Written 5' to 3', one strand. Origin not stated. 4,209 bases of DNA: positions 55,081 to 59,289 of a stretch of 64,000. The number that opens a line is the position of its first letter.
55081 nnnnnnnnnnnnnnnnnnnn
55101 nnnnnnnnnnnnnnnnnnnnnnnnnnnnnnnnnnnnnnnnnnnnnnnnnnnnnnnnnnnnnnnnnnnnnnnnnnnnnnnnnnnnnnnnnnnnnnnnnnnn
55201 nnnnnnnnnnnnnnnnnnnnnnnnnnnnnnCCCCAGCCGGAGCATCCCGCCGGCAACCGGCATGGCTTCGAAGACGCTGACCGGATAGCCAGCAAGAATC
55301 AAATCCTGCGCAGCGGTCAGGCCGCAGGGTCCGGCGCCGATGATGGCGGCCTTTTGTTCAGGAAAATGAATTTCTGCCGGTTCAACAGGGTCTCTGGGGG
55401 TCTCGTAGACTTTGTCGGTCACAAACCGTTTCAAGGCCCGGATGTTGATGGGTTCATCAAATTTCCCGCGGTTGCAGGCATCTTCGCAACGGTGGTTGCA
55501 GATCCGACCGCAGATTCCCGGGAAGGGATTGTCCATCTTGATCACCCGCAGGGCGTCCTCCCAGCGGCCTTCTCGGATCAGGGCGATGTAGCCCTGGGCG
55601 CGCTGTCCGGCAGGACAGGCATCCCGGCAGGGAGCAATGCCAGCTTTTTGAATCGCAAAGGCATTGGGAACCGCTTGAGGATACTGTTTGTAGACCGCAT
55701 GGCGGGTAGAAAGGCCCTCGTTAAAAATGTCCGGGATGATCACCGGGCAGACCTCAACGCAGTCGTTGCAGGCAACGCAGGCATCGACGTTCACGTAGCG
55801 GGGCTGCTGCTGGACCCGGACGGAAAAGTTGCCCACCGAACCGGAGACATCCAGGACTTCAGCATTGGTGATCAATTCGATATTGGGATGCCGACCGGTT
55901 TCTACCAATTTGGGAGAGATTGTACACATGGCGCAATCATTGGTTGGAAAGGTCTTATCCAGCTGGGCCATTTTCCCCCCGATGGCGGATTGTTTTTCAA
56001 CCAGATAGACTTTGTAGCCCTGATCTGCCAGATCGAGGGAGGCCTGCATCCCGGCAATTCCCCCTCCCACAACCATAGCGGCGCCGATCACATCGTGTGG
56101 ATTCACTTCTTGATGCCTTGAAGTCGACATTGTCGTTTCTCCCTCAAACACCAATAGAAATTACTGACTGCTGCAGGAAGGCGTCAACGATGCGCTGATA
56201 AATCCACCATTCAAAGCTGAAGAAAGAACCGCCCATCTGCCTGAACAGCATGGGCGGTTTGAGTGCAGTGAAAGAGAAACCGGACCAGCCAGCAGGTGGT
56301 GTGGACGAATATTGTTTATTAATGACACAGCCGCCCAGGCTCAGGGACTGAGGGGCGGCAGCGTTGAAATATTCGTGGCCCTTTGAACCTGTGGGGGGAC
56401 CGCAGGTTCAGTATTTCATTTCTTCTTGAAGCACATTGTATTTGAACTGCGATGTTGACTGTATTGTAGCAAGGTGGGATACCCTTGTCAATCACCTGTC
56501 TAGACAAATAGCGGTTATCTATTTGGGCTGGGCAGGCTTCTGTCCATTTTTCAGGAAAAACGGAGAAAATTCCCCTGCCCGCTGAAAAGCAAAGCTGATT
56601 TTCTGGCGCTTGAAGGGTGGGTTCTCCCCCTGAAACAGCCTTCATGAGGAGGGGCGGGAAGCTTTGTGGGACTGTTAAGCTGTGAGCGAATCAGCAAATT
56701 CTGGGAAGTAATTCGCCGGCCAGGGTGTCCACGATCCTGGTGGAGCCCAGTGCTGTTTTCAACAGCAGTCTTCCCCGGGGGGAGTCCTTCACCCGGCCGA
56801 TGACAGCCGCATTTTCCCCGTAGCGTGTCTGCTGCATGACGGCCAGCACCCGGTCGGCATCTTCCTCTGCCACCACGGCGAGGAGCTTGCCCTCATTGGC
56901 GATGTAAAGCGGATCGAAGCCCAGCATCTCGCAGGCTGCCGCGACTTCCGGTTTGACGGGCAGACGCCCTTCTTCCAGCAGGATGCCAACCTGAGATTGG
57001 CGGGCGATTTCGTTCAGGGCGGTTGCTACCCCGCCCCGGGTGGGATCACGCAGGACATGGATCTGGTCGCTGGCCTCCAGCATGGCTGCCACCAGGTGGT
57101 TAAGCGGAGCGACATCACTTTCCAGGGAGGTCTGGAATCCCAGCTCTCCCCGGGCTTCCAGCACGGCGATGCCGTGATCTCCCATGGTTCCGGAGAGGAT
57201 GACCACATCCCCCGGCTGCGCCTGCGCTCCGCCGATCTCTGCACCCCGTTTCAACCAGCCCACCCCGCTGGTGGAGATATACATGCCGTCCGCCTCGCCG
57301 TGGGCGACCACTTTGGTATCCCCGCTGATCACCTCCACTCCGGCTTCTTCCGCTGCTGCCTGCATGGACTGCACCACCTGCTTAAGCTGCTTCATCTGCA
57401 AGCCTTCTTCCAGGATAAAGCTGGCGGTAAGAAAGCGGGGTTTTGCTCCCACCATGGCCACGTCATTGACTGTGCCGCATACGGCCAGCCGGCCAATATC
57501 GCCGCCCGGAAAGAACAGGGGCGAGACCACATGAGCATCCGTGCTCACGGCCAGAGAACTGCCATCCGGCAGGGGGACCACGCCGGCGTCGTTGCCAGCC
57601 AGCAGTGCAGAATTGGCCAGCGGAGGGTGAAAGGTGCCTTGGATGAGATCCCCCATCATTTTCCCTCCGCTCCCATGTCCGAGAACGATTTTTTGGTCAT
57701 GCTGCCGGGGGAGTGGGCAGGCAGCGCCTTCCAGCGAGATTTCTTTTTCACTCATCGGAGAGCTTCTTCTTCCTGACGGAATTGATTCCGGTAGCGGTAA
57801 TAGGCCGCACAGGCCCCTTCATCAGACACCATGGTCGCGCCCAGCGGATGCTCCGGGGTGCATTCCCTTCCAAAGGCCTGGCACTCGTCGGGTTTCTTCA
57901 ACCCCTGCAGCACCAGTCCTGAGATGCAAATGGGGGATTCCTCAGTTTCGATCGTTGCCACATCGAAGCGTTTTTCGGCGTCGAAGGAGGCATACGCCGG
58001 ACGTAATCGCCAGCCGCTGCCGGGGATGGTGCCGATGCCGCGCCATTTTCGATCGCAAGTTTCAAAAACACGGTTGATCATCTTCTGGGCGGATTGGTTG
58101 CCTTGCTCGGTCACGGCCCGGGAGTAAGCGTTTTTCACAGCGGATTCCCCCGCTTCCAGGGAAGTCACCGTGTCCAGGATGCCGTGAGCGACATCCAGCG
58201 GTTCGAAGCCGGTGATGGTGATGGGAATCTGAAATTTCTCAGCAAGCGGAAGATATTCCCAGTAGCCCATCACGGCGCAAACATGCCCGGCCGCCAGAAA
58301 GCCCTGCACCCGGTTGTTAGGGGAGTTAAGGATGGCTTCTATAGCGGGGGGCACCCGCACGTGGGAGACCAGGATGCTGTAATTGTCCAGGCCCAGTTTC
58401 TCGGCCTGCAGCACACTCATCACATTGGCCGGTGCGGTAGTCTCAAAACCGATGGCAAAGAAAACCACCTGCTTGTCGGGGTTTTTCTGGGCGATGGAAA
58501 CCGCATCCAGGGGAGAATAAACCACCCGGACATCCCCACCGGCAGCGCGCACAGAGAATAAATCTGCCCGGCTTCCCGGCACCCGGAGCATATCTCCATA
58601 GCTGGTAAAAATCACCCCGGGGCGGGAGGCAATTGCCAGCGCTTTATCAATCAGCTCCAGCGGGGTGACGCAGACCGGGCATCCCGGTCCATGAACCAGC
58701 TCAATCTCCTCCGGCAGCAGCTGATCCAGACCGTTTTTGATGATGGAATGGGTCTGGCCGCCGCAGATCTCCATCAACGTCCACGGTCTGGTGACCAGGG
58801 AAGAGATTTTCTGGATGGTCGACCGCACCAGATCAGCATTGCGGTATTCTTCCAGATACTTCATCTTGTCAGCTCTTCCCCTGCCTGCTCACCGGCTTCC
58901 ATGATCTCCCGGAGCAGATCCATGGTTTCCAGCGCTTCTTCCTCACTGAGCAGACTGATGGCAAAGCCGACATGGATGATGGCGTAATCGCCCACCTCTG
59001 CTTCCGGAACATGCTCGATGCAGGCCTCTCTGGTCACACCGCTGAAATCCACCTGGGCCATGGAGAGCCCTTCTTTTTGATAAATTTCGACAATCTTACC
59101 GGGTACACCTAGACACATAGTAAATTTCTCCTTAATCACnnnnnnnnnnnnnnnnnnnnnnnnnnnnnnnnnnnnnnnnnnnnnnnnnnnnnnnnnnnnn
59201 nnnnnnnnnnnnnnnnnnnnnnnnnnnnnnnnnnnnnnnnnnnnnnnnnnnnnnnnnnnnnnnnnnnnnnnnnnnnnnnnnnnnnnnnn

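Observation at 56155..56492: Near-consensus promoter followed by a highly structured leader of about 330 nt with a terminator-like hairpin: unassigned riboswitch/attenuator or sRNA upstream of hdrA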

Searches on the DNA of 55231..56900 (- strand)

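Call 3: search_rna_families(source=window, start=55900, end=56900, threshold=evalue, max_evalue=10, show_alignments=3)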
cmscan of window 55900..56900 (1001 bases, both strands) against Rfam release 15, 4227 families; matches with E-value up to 10: 5.
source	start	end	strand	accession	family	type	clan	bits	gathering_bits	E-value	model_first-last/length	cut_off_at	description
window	56685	56767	-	RF02241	Xoo2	Gene; sRNA;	-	17.3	45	1.3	1-78/78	no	Xanthomonadaceae sRNA Xoo2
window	56191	56246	+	RF01310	sR7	Gene; snRNA; snoRNA; CD-box;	-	16.9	37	0.36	1-57/57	no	Small nucleolar RNA sR7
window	56717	56776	+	RF00183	G-CSF_SLDE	Cis-reg;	-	16.9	45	2.2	1-96/96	no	G-CSF factor stem-loop destabilising element (SLDE)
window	56318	56369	-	RF00676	mir-127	Gene; miRNA;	-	13.6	60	9.6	1-97/97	no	mir-127 microRNA precursor family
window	56688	56769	-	RF01424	snoR118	Gene; snRNA; snoRNA; CD-box;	CL00071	13.5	44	9.9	1-92/92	no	small nucleolar RNA snoR118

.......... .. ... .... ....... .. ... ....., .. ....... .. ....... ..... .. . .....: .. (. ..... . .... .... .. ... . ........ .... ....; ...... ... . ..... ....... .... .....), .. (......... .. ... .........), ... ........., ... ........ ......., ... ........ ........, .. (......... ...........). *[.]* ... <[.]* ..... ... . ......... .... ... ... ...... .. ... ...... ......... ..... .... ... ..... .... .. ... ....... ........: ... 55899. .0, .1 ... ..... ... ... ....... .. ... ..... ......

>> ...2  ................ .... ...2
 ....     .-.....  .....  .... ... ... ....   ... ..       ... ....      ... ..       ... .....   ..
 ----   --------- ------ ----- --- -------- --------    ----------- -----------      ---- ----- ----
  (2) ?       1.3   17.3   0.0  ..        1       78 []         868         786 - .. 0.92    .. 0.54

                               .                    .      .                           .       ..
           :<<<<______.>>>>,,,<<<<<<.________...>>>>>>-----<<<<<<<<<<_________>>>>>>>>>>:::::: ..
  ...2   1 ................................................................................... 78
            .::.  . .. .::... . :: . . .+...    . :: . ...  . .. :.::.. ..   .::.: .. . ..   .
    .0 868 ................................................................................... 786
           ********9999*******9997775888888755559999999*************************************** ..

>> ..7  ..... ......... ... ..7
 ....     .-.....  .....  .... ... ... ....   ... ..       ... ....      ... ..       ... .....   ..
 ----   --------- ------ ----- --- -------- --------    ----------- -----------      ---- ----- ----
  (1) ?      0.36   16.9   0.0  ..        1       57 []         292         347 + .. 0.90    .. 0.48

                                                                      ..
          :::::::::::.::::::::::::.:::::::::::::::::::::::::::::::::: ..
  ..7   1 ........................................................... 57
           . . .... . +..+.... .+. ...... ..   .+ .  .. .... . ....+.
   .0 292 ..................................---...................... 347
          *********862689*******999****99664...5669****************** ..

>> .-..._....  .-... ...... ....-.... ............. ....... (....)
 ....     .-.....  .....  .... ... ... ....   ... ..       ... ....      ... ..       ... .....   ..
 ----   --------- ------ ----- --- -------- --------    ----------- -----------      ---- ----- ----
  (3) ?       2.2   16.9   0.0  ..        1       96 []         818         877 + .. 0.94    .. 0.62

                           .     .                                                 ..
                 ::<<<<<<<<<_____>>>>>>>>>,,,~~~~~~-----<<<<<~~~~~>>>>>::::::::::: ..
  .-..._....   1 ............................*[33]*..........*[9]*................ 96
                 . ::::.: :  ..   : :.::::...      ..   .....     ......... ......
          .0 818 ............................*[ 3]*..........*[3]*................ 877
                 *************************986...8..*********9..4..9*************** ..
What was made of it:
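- On Any Rfam 15 family (including THF, THF-II, SAM-I to VI, SAH, cobalamin, ZTP, NAD+ and T-box): Call 3 (window 55900-56900, E up to 10) gave only chance-level hits of 13-17 bits to snoRNA, miRNA and Xoo2 models.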

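Call 24: build_rna_model(alignment_id=A4, structure=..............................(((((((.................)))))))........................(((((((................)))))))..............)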
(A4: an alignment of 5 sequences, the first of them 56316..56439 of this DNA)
Model R1 built from alignment A4 (5 sequences, 129 columns); structure: as given.
model positions 123; base pairs 14; branch points 1; effective number of sequences 2.28; information 0.591 bits per position. Calibrated on 0.2 Mb of random sequence (short: E-values are rough).
structure used (alignment columns):
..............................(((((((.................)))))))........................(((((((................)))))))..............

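Call 26: search_with_rna_model(model_id=R1, sources=[window, L001, L002, L003, L004, L005, L006, L007, L008, L009, L010, L011, L012, L013, L014, L015, L016, L017, L018, L019, L020, L021, L022, L023, L024, L025, L026, L027, L028, L029, L030, L031, L032, L033, L034, L035, L036, L037, L038, L039, L040, L041, L042, L043, L044, L045, L046, L047, L048, L049, L050, L051, L052, L053, L054, L055, L056, L057, L058, L059, L060, L061, L062, L063, L064, L065, L066, L067, L068, L069, L070, L071, L072, L073, L074, L075, L076, L077, L078, L079, L080, L090, L091, L112, L113, L121, L124, L130], max_evalue=10, make_alignment=true, show_alignments=0)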
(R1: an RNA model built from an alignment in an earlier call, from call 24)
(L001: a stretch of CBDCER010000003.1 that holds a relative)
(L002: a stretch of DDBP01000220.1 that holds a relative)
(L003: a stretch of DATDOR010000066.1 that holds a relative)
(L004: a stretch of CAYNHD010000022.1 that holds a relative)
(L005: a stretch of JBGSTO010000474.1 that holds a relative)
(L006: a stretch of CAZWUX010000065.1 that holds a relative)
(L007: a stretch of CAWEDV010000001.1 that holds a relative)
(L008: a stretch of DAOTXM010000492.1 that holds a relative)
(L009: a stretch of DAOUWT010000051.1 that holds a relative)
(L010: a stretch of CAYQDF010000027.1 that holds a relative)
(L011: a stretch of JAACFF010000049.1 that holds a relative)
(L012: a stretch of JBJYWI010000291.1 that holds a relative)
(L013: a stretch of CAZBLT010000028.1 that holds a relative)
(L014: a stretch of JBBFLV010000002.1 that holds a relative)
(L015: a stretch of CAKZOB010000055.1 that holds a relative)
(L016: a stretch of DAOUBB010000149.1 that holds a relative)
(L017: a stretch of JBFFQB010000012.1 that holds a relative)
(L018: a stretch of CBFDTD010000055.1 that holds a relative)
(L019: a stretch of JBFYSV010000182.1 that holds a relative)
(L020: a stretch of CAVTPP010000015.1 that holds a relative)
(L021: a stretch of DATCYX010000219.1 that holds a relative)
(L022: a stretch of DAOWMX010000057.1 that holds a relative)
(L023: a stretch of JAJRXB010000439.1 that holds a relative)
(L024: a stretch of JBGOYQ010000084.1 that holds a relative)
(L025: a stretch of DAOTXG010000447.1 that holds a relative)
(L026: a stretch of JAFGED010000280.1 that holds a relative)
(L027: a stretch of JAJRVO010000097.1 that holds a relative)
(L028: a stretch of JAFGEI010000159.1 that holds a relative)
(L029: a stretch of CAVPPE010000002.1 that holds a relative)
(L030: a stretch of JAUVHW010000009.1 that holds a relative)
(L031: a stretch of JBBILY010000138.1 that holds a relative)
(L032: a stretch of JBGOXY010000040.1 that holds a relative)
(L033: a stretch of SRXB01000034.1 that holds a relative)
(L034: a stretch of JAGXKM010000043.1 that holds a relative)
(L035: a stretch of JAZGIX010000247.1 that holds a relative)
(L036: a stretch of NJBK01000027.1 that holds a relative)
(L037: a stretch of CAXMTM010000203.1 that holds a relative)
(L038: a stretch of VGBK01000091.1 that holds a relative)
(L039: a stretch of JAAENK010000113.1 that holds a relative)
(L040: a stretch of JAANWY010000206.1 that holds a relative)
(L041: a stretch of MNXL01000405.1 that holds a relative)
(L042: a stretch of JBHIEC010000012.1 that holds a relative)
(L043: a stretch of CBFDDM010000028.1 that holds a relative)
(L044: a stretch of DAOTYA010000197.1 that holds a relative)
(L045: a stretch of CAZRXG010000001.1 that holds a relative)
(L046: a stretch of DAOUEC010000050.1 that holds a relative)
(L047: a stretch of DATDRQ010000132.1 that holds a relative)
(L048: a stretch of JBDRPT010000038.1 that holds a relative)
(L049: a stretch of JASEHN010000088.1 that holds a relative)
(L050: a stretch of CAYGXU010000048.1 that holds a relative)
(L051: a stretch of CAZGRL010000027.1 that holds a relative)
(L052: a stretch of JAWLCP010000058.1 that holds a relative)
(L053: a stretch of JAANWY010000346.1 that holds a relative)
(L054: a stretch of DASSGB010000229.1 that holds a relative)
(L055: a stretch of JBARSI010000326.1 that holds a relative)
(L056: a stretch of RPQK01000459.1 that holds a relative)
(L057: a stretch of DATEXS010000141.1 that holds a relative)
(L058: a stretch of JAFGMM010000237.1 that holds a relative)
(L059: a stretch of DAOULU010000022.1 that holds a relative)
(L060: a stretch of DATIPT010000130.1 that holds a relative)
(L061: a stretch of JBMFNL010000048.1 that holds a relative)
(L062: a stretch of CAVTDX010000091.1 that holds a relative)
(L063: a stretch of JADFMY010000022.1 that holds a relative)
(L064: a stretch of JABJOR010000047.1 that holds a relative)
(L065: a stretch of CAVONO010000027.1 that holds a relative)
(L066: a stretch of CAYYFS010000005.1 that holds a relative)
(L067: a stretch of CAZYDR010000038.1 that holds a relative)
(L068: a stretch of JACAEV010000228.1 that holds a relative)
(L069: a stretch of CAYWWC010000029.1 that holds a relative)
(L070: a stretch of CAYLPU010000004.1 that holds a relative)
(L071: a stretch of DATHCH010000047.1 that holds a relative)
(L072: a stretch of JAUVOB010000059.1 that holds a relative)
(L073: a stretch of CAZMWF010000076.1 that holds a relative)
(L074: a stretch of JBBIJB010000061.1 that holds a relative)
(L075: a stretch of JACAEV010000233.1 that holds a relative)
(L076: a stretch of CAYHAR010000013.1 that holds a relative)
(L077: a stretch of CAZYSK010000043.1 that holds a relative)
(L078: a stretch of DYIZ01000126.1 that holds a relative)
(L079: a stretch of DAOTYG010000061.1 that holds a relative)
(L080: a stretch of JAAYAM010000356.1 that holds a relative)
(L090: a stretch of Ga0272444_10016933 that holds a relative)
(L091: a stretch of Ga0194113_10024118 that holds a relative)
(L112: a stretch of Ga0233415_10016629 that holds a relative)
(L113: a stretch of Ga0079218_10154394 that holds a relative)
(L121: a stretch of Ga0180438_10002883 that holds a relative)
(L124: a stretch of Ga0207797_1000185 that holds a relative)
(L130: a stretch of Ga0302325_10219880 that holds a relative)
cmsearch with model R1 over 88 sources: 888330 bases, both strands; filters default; matches with E-value up to 10: 6.
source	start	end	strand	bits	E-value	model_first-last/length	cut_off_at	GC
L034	2665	2785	+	115.8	1.4e-22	1-123/123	no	0.47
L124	293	413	+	115.3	1.7e-22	1-123/123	no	0.46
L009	2722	2844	+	115.3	1.8e-22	1-123/123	no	0.48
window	56316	56439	-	110.2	2.4e-21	1-123/123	no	0.52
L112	1235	1355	-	108.8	5.1e-21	1-123/123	no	0.45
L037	933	1050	+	14.1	6.4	1-123/123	no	0.42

Alignment A5: 6 matches aligned to the model, 132 columns, each read 5' to 3' on its own strand. Consensus structure (alignment columns), stored with it:
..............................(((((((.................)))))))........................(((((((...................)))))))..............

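Call 62: search_rna_families(sources=[L138, L124, L112, L009, L034, L012], threshold=evalue, max_evalue=10)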
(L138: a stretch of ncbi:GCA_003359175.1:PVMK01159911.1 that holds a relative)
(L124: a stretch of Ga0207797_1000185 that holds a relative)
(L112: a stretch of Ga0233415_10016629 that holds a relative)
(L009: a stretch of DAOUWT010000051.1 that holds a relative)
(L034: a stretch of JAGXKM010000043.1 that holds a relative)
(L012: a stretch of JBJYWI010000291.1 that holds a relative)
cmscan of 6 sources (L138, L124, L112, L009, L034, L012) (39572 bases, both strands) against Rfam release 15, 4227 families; matches with E-value up to 10: 10.
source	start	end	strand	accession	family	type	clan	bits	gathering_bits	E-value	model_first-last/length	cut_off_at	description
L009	6981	7052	-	RF00764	mir-191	Gene; miRNA;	-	27.6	54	0.049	1-91/91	no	mir-191 microRNA precursor family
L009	6489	6591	-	RF04069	MIR6135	Gene; miRNA;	-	25.5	99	4.2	1-122/122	no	MIR6135 microRNA precursor family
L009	2829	2908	-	RF03550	mir-31_2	Gene; miRNA;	-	23.5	97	2.3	1-83/83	no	mir-31_2 microRNA precursor family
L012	836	895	-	RF00279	SNORD45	Gene; snRNA; snoRNA; CD-box;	-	23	42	3.8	1-72/72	no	Small nucleolar RNA SNORD45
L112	2092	2146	+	RF01139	sR2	Gene; snRNA; snoRNA; CD-box;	-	21.4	42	1.1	1-57/57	no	Small nucleolar RNA sR2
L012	6492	6614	+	RF00627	P15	Gene;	-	20.6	70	3.5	1-119/119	no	Pseudomonas sRNA P15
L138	3033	3084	+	RF01125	sR4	Gene; snRNA; snoRNA; CD-box;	-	18.4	50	6.2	1-56/56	no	Small nucleolar RNA sR4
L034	1721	1780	+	RF01973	H19_2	Gene; lncRNA;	-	17.2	50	4.4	1-69/69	no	H19 conserved region 2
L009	2010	2027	+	RF02914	DUF805b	Cis-reg;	CL00115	15.7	35.6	8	3-20/35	no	DUF805b RNA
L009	2847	2933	-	RF00229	IRES_Picorna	Cis-reg; IRES;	-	15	33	6.1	1-252/252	no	Picornavirus internal ribosome entry site (IRES)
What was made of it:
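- On Any Rfam 15 family (including THF, THF-II, SAM-I to VI, SAH, cobalamin, ZTP, NAD+ and T-box): Call 62 gave no consistent hit in the leaders of L138, L124, L112, L009, L034 and L012.
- Closest known: Transcription-attenuating 5' leaders with terminator/antiterminator alternatives. Different: No match to any Rfam model (calls 3, 62).
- Closest known: Riboswitches that control folate and methionine genes. Different: None of these models reaches E <= 10 on the window leader or on four homologous leaders (calls 3, 62).
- No known family matches (calls 3, 62).
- Tried and rejected: Rfam: the window region and five homologous loci gave only chance hits (calls 3, 62).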

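Call 68: search_with_rna_model(model_id=R1, sources=[window, L138, L124, L009, L112, L012], filters=off, max_evalue=10, make_alignment=true)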
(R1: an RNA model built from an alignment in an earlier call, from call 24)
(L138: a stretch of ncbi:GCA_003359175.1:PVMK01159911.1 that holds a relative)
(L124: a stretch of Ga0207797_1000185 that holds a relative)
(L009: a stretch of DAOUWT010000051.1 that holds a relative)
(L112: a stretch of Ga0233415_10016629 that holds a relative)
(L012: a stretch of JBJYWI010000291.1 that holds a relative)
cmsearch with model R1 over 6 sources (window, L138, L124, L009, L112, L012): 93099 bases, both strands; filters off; matches with E-value up to 10: 15.
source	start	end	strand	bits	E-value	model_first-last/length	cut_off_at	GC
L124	293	413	+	115.3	1.8e-23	1-123/123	no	0.46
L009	2722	2844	+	115.2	1.9e-23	1-123/123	no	0.48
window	56316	56439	-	110.2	2.6e-22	1-123/123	no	0.52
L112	1235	1355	-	108.7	5.5e-22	1-123/123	no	0.45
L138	876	1000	+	61.9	1.5e-11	1-123/123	no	0.49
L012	1015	1137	+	14.1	0.67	1-123/123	no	0.5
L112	1249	1272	+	12.4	1.6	81-109/123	no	0.58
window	6056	6141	-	11.5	2.5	1-123/123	no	0.45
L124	374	398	-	10.9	3.5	82-108/123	no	0.72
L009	2805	2830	-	10.3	4.7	81-109/123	no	0.69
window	56325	56359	+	10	5.4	76-109/123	no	0.74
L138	906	934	-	9.9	5.8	29-57/123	no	0.45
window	36714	36767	+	9.3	8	1-123/123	no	0.31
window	56228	56269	-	9.1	8.4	70-109/123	no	0.6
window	51529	51575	-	9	9.3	1-123/123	no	0.38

Alignment A7: 15 matches aligned to the model, 160 columns, each read 5' to 3' on its own strand. Consensus structure (alignment columns), stored with it:
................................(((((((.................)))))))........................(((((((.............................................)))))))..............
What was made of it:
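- A covariance model built without L138 scores it at 61.9 bits, E = 1.5e-11 (call 68).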

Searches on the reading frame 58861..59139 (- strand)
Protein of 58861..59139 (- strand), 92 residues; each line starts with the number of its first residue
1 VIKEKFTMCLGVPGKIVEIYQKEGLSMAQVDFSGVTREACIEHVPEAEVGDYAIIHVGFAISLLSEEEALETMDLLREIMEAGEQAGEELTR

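Call 61: search_protein_families(library=pfam, proteins=[window:58861-59139:-], max_evalue=0.00001)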
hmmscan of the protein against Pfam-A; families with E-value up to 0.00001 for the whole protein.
window:58861-59139:- (92 aa): 1 family
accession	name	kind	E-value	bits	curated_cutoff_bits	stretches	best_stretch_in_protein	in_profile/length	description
PF01455.23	HupF_HypC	-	4.6e-26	91.2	28.5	1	8-76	1-65/65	HupF/HypC family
